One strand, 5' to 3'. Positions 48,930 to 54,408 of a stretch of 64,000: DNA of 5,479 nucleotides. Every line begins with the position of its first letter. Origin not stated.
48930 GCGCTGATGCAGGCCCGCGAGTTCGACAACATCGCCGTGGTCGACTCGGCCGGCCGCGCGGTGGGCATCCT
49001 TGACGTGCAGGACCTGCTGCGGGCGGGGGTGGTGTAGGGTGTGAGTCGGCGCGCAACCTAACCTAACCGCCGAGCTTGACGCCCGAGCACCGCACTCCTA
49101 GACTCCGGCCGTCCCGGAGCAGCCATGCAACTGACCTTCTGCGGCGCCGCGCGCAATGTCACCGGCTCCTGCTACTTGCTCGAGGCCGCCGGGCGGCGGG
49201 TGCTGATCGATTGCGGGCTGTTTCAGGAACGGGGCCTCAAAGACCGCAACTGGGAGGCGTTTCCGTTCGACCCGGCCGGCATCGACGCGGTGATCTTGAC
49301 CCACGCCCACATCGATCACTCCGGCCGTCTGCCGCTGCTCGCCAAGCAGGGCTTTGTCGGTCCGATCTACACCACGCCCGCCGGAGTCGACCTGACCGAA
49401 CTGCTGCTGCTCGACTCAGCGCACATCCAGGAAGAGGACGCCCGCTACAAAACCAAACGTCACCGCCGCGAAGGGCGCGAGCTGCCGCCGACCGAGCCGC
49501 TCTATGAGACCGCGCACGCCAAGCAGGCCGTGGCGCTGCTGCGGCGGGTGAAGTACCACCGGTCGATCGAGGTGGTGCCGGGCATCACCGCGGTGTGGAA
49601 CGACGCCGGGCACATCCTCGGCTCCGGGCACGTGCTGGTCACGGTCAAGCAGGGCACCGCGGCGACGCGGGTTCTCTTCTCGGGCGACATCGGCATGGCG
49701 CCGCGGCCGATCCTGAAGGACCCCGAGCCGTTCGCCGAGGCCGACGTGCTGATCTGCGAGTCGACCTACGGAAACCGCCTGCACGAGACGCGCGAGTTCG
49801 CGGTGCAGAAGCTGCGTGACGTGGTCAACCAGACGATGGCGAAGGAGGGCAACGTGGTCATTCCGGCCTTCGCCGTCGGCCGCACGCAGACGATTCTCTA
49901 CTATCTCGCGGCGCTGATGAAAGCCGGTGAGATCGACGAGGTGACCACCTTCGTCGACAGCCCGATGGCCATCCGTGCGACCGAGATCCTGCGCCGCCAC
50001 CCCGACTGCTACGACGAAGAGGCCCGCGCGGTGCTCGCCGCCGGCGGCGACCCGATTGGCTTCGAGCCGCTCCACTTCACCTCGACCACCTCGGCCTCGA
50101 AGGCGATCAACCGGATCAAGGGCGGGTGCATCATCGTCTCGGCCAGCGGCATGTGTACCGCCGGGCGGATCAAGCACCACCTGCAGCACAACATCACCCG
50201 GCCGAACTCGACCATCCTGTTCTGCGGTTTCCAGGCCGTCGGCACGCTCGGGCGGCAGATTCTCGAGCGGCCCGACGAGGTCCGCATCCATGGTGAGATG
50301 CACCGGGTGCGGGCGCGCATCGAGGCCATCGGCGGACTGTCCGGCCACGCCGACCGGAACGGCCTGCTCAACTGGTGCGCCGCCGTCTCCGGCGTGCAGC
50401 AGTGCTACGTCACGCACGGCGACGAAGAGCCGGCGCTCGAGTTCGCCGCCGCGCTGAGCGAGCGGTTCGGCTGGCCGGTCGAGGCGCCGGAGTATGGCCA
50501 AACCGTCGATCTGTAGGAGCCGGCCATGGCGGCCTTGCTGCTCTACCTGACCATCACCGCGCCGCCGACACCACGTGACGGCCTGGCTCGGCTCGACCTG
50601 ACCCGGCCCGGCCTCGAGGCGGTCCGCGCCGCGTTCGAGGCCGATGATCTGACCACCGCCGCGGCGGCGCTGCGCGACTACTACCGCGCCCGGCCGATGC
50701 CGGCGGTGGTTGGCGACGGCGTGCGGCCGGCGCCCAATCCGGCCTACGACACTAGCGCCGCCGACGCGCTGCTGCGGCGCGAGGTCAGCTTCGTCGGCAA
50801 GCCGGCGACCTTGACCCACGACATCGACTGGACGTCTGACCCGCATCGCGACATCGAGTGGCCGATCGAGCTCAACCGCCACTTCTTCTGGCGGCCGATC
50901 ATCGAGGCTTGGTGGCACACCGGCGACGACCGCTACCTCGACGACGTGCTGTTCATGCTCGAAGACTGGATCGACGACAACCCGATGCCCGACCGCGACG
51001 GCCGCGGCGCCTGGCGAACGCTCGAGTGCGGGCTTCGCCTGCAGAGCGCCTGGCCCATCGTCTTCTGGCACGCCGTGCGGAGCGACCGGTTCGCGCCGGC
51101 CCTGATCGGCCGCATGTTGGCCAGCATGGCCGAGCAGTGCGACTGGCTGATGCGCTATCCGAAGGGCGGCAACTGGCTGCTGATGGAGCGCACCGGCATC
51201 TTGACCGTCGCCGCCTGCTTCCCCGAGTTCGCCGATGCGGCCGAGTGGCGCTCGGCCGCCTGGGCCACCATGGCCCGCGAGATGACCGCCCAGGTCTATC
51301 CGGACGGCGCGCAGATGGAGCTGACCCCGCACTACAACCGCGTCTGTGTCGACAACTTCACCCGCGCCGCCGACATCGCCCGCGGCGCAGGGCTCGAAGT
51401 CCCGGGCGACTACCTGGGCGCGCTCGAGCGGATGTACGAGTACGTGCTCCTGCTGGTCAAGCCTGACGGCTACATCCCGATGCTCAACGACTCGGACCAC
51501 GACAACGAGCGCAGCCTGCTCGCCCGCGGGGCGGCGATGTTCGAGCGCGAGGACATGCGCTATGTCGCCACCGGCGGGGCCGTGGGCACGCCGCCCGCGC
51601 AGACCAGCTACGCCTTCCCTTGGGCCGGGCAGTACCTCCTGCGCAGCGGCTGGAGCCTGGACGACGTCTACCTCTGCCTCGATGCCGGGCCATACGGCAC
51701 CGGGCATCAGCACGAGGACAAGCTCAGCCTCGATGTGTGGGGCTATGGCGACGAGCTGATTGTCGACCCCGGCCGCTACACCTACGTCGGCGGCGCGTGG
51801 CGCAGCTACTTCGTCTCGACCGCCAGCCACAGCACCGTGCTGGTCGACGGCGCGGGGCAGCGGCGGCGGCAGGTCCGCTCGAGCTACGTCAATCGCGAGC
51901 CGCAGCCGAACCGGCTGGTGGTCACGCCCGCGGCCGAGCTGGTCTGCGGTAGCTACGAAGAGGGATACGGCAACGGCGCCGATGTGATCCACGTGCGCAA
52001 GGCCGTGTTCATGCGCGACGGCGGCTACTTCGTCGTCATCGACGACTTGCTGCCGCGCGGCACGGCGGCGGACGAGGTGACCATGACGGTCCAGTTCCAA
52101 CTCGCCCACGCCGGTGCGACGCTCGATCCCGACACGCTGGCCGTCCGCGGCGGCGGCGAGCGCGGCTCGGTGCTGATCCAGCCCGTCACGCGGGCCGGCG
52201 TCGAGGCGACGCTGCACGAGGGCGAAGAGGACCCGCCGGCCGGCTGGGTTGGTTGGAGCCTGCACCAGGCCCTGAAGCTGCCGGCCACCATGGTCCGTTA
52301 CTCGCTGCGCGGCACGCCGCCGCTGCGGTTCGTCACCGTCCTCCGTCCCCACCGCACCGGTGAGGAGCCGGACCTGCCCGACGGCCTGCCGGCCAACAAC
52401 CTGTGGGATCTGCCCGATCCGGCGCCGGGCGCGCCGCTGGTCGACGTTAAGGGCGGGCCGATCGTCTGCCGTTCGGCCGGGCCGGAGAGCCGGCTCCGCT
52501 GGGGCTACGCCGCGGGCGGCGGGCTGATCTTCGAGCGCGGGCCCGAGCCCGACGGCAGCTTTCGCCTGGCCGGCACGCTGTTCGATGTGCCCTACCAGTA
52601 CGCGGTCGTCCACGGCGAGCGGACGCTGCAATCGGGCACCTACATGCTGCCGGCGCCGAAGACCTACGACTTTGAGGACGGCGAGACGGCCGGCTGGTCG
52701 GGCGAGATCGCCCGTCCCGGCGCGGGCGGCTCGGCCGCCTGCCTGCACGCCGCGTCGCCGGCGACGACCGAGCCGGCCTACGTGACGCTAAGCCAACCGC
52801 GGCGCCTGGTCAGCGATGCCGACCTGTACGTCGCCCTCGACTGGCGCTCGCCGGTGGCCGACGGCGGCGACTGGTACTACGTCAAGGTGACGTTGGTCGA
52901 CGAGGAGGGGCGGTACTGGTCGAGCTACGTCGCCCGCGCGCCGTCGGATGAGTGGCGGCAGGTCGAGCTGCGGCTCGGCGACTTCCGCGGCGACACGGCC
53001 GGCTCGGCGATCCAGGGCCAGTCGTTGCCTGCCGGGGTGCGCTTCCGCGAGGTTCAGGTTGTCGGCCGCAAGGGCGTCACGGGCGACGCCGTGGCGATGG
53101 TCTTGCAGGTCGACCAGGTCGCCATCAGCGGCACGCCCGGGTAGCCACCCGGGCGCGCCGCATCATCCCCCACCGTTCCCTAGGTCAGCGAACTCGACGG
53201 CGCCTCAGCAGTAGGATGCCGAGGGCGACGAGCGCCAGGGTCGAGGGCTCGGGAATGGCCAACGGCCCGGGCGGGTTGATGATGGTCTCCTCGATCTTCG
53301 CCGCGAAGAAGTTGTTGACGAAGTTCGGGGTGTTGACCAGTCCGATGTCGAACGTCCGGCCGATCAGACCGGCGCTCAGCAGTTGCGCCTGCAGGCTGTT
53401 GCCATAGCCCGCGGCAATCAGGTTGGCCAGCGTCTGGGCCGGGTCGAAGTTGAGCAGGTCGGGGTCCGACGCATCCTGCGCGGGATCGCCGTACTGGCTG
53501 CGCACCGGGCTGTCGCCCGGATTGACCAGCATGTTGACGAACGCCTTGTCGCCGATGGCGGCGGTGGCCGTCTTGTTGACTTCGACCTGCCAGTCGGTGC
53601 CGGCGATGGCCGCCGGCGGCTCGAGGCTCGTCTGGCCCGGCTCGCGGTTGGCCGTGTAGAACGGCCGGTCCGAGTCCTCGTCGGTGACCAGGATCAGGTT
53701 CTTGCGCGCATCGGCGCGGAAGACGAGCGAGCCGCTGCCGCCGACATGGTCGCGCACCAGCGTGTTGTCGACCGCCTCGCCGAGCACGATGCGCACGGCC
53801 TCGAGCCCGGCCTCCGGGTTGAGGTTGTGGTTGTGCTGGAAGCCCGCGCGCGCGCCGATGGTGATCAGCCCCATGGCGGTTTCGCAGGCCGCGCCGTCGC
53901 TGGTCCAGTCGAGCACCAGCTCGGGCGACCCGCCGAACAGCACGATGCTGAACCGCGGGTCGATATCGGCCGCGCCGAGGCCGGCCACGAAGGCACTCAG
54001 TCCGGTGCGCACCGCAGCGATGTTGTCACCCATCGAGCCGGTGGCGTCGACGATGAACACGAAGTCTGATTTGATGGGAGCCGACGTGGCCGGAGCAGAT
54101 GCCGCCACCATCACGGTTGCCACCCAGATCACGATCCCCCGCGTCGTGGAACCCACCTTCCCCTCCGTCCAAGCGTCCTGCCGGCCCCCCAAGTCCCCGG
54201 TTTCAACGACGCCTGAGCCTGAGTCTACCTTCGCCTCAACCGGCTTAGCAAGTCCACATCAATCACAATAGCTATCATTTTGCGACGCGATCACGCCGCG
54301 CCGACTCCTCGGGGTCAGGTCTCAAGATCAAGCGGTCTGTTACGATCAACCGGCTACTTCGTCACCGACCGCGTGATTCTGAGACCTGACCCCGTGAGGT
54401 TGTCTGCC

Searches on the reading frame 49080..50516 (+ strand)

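Call 15: search_protein_families(library=pfam, proteins=[window:49080-50516:+], max_evalue=0.001)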
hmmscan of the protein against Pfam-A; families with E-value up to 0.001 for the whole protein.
window:49080-50516:+ (478 aa): 6 families
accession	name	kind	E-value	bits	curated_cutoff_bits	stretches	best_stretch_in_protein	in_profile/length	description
PF10996.14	Beta-Casp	-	1.4e-38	132.5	27.7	1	269-394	1-120/120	Beta-Casp domain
PF00753.33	Lactamase_B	-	2.4e-18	67.2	22.7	1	28-220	5-162/196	Metallo-beta-lactamase superfamily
PF07521.17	RMMBL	-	5.3e-15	55.6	21.6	1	408-470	2-63/63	Zn-dependent metallo-hydrolase RNA specificity domain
PF12706.13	Lactamase_B_2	-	2.8e-09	37.3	27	1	39-102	1-65/200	Beta-lactamase superfamily domain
PF16661.11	Lactamase_B_6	-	2.4e-06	27.5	27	1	33-183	1-145/193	Metallo-beta-lactamase superfamily domain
PF13483.12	Lactamase_B_3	-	7.9e-05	23.1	24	1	28-88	6-57/160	Beta-lactamase superfamily domain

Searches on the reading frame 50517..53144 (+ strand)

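Call 15: search_protein_families(library=pfam, proteins=[window:50517-53144:+], max_evalue=0.001)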
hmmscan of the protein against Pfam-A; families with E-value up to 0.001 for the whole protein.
window:50517-53144:+ (875 aa): 2 families
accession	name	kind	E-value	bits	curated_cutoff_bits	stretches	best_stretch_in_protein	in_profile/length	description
PF16889.11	Hepar_II_III_N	-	2.6e-69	234.6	22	1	25-337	4-327/340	Heparinase II/III N-terminus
PF07940.18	Hepar_II_III_C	-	1.2e-29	103.9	24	1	364-543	6-180/237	Heparinase II/III-like, C-terminal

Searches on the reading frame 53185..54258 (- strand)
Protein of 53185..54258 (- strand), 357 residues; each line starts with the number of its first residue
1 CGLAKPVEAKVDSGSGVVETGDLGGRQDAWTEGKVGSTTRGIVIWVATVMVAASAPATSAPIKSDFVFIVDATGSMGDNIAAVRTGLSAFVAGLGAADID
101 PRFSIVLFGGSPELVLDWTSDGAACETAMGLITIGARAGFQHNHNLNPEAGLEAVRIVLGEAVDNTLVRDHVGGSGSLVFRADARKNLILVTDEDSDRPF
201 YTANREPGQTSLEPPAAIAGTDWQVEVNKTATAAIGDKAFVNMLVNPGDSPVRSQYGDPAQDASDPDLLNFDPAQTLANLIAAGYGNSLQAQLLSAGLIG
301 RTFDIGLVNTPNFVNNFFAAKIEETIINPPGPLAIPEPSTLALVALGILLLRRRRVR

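Call 15: search_protein_families(library=pfam, proteins=[window:53185-54258:-], max_evalue=0.001)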
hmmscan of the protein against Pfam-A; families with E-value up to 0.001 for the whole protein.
window:53185-54258:- (357 aa): 3 families
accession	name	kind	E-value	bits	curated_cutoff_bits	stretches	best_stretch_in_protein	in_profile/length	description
PF13519.12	VWA_2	-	5.3e-06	27.5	27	1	67-134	2-71/107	von Willebrand factor type A domain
PF00092.34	VWA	-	2.9e-05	24.8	23.8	1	65-197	1-116/174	von Willebrand factor type A domain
PF07589.16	PEP-CTERM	-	0.00016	22.1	20.7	1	334-355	1-24/24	PEP-CTERM motif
